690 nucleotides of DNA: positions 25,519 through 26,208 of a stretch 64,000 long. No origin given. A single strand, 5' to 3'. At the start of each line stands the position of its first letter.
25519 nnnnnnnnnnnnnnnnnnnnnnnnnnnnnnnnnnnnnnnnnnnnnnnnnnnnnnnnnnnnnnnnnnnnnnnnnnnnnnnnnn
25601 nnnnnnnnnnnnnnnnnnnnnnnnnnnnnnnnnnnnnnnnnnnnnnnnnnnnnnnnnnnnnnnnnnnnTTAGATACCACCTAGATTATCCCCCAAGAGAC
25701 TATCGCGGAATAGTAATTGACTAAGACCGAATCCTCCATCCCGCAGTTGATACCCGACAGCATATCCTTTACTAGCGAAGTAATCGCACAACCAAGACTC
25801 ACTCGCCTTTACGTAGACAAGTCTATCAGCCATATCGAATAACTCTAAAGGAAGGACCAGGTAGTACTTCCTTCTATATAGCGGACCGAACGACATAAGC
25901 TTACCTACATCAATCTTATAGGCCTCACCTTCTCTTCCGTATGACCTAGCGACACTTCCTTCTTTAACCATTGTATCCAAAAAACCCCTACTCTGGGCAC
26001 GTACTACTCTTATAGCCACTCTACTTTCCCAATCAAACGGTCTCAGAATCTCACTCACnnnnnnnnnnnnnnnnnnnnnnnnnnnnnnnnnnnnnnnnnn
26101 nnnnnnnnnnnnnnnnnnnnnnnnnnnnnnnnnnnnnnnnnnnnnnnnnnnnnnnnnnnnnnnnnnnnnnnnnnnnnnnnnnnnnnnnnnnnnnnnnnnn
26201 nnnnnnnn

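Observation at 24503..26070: Second paralogue family (B): three GTG-initiated small genes, two with duplicated about 65-bp promoter/leader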

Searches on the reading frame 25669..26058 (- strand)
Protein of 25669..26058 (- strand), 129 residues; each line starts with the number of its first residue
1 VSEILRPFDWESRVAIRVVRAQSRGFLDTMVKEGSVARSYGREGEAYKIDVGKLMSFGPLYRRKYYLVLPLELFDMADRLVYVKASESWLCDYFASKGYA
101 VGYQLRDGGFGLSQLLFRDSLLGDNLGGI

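Call 11: search_protein_families(library=pfam, proteins=[window:25669-26058:-], max_evalue=1)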
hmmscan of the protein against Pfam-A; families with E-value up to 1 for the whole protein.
window:25669-26058:- (129 aa): 0 families

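Call 12: search_protein_families(library=phrogs, proteins=[window:25669-26058:-], max_evalue=1)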
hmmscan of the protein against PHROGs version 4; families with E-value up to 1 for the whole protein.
window:25669-26058:- (129 aa): 0 families

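Call 16: search_dna_similar(query=window:25669-26058:-, collection=phages, mode=protein, max_evalue=0.01)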
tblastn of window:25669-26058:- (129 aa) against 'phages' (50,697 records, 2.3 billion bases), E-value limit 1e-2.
No match.

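Call 19: find_homologous_proteins(query=A2, max_evalue=0.01)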
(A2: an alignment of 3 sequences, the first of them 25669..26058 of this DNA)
Query A2 (3 sequences) (129 aa, profile of the alignment): 3 proteins with E <= 0.01 among 295 candidates.
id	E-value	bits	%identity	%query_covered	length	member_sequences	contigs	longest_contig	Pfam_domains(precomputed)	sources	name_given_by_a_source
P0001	3.8e-53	197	99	100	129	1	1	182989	-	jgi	-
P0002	2.8e-52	194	30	84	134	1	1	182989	-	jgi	-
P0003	2.0e-50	188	34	90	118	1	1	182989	-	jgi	-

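Call 21: find_encoding_contigs(protein=P0001, flank=10000, max_places=3)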
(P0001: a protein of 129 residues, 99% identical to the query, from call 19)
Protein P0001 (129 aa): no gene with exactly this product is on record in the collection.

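Call 26: search_protein_representatives(alignment_id=A2)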
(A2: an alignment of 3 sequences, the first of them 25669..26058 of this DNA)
Query: 3 sequences, 125 profile positions. Proteins with E-value up to 0.001 (for the whole library): 3; up to 1e-10: 3; up to 1e-30: 3. The best 3 are listed.
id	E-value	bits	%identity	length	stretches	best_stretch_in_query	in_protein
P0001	1.2e-53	196.7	-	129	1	3-125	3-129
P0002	8.8e-53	193.9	-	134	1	2-124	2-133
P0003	6.4e-51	187.9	-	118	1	10-125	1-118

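Call 29: predict_structure(alignment_id=A2)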
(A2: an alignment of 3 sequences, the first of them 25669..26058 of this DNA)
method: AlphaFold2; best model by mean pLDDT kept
length: 129 residues; sequences in the alignment: 3
mean_pLDDT: 54.6   pTM: 0.56
mean pLDDT of the five models: 54.6, 41.3, 32.9, 32.4, 29.6
residues with pLDDT >= 90: 0; 70-90: 37; 50-70: 39; < 50: 53
segments of 3 or more residues with pLDDT < 50: 1-14, 85-112, 120-129
pLDDT, mean of each block of 10 residues (from residue 1): 31 54 83 72 66 65 61 75 49 33 35 54 30
secondary structure, 60 per line:
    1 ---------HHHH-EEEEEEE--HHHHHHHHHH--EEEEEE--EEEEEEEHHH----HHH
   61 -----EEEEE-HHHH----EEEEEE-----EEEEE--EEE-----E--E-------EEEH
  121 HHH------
elements in order: H10-13 E15-21 H24-33 E36-41 E44-50 E66-70 H72-75 E80-85 E91-95 E98-100 E117-119 H120-123

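Call 31: fold_search(model_id=the predicted structure, library=pdb)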
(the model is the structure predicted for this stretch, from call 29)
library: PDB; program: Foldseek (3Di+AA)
matches with E <= 10: 100; with E <= 0.001: 0
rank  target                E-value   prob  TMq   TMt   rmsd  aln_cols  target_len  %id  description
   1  8vtz_A                1.0e+00  0.11  0.25  0.28  12.2       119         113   10  Crystal structure of Aquifex aeolicus Trbp111 (released 2024-08-07)
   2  3s24_F                1.1e+00  0.05  0.15  0.09  11.4        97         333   13  Crystal structure of human mRNA guanylyltransferase (released 2011-06-15)
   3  8prj                  1.4e+00  0.04  0.14  0.08   9.0        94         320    8  The structure of v31Bagel8 (released 2024-07-24)
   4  8b4h_C                1.7e+00  0.09  0.22  0.09   9.8        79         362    9  IstA transposase cleaved donor complex (released 2023-05-03)
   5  7d8r_B                1.8e+00  0.07  0.24  0.20  11.2       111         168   14  MITF HLHLZ structure (released 2021-10-13)
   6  6g6n_B                2.1e+00  0.03  0.17  0.08   9.0        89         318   11  Crystal structure of the computationally designed Tako8 protein in C2 (released 2018-11-28)
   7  9i86_A                2.6e+00  0.02  0.15  0.15  11.2       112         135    8  Enterobacteriaphage PRD1 - P12 protein filament in complex with poly(dT) ssDNA (released 2025-03-19)
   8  7r7j_B                3.0e+00  0.02  0.17  0.06  15.1       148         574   13  Crystal structure of RadD with ADP (released 2022-04-13)
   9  7krj_C                3.4e+00  0.01  0.12  0.11  12.1       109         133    4  The GR-Maturation Complex: Glucocorticoid Receptor in complex with Hsp90 and co-chaperone p23 (released 2022-01-12)
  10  4gop_C                3.6e+00  0.01  0.09  0.05  13.8        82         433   11  Structure and Conformational Change of a Replication Protein A Heterotrimer Bound to ssDNA (released 2012-11-28)
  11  7p1g_K                3.8e+00  0.03  0.19  0.10  10.0        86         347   13  Structure of the P. aeruginosa ExoY-F-actin complex (released 2021-11-17)
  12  3d2l_C                3.8e+00  0.02  0.13  0.09  12.7        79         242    8  Crystal structure of SAM-dependent methyltransferase (ZP_00538691.1) from EXIGUOBACTERIUM SP. 255-15 at 1.90 A resolut (released 2008-05-20)
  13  8tm3_B                3.8e+00  0.01  0.16  0.10  10.7       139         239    9  Human proteasome alpha ring assembly intermediate (released 2024-10-23)
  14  5ywg_A                3.8e+00  0.01  0.12  0.07  14.4        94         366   13  Crystal structure of Arabidopsis thaliana HPPD complexed with Mesotrione (released 2019-01-16)
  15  4rld_A                4.0e+00  0.03  0.20  0.10  13.2        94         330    7  Crystal structure of kkf mutant of bla G 2 protein (released 2015-10-21)
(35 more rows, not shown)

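Call 33: find_related_loci(query=A2, collection=viral_contigs, flank=10000)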
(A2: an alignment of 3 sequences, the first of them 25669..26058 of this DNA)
Query A2 (129 aa) in viral_contigs; peptide patterns used: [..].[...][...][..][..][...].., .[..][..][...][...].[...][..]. (x = any residue, [..] = any of these).
111 stretches matched a pattern, but none encodes a relative of the query by tblastn (E <= 1e-3).

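Call 38: search_solved_structures(query=A2, max_evalue=10, show_alignments=2)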
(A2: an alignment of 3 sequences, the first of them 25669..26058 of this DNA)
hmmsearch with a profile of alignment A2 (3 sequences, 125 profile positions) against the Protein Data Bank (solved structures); distinct sequences matched with E-value up to 10: 0.

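Call 39: search_protein_families(library=ncbifam, proteins=[window:25669-26058:-], max_evalue=1)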
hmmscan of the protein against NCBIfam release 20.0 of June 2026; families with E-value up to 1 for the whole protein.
window:25669-26058:- (129 aa): 0 families

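Call 40: search_protein_families(library=padloc, proteins=[window:25669-26058:-], max_evalue=1)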
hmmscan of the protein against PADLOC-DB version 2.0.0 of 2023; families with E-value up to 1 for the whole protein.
window:25669-26058:- (129 aa): 0 families

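Call 65: find_related_loci(query=A2, collection=metagenome_contigs, flank=10000)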
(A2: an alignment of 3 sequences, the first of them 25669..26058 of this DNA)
Query A2 (129 aa) in metagenome_contigs; peptide patterns used: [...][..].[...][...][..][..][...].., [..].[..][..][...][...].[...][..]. (x = any residue, [..] = any of these).
477 stretches matched a pattern, but none encodes a relative of the query by tblastn (E <= 1e-3).

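Call 66: find_related_loci(query=A2, collection=genome_contigs, flank=10000)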
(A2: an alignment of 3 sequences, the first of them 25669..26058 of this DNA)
Query A2 (129 aa) in genome_contigs; peptide patterns used: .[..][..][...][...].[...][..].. (x = any residue, [..] = any of these).
36 stretches matched a pattern, but none encodes a relative of the query by tblastn (E <= 1e-3).

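Call 75: fold_search(model_id=the predicted structure, library=viral)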
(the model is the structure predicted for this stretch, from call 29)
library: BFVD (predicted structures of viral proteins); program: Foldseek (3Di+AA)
matches with E <= 10: 301; with E <= 0.001: 0
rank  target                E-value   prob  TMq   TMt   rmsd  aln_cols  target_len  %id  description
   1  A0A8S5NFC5            4.3e-01  0.06  0.15  0.10  11.7        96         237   14  High potential iron-sulfur protein like [Siphoviridae sp. ctrok7]
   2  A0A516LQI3            5.9e-01  0.11  0.24  0.16  14.1       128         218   12  (no name in the UniProt tables at hand)
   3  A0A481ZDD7            7.0e-01  0.08  0.18  0.13  10.3        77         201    6  Acetyltransferase GNAT domain protein [Pithovirus LCPAC403]
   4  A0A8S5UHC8            7.5e-01  0.06  0.20  0.20  12.9       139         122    9  Uncharacterized protein [Siphoviridae sp. ct0eR1]
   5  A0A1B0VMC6            7.9e-01  0.18  0.25  0.33   7.1        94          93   15  Uncharacterized protein [Pseudomonas phage phiAH14a]
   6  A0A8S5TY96            8.9e-01  0.14  0.24  0.29   8.4       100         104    9  SH3b domain-containing protein [Myoviridae sp. ctPkm1]
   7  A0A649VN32            9.5e-01  0.07  0.21  0.22  11.1       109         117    9  Uncharacterized protein [Arthrobacter phage Mufasa8]
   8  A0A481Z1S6            1.2e+00  0.04  0.15  0.06  14.9       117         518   14  Uncharacterized protein [Pithovirus LCPAC001]
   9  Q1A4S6                1.4e+00  0.02  0.16  0.12  17.6       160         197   11  Uncharacterized protein [Choristoneura occidentalis granulovirus]
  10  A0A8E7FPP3            1.6e+00  0.14  0.26  0.18   4.9        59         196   15  (no name in the UniProt tables at hand)
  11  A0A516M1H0            1.6e+00  0.09  0.17  0.12  11.5        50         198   10  (no name in the UniProt tables at hand)
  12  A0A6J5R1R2            1.6e+00  0.07  0.21  0.21   8.9       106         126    8  Uncharacterized protein [uncultured Caudovirales phage]
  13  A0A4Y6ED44            1.6e+00  0.02  0.16  0.09  14.6       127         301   12  Nucleotide pyrophosphohydrolase [Microbacterium phage MonChoix]
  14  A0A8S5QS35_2          1.7e+00  0.09  0.22  0.05   6.4        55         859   18  Tail protein [Myoviridae sp. ctX172]
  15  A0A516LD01            1.7e+00  0.06  0.20  0.19   8.0        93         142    9  (no name in the UniProt tables at hand)
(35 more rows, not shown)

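Call 84: list_cluster_members(proteins=[P0001, P0002, P0003])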
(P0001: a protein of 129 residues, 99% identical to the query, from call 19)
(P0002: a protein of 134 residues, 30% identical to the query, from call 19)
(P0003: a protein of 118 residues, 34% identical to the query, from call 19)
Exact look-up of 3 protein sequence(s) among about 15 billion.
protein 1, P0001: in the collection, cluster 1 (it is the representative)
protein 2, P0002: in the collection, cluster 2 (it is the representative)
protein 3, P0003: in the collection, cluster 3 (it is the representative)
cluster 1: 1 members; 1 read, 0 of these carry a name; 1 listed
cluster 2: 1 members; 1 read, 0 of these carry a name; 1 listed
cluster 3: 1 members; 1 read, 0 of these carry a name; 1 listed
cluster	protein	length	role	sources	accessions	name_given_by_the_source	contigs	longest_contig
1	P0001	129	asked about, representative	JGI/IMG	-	-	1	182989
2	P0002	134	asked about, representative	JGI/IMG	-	-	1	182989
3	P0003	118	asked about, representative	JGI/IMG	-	-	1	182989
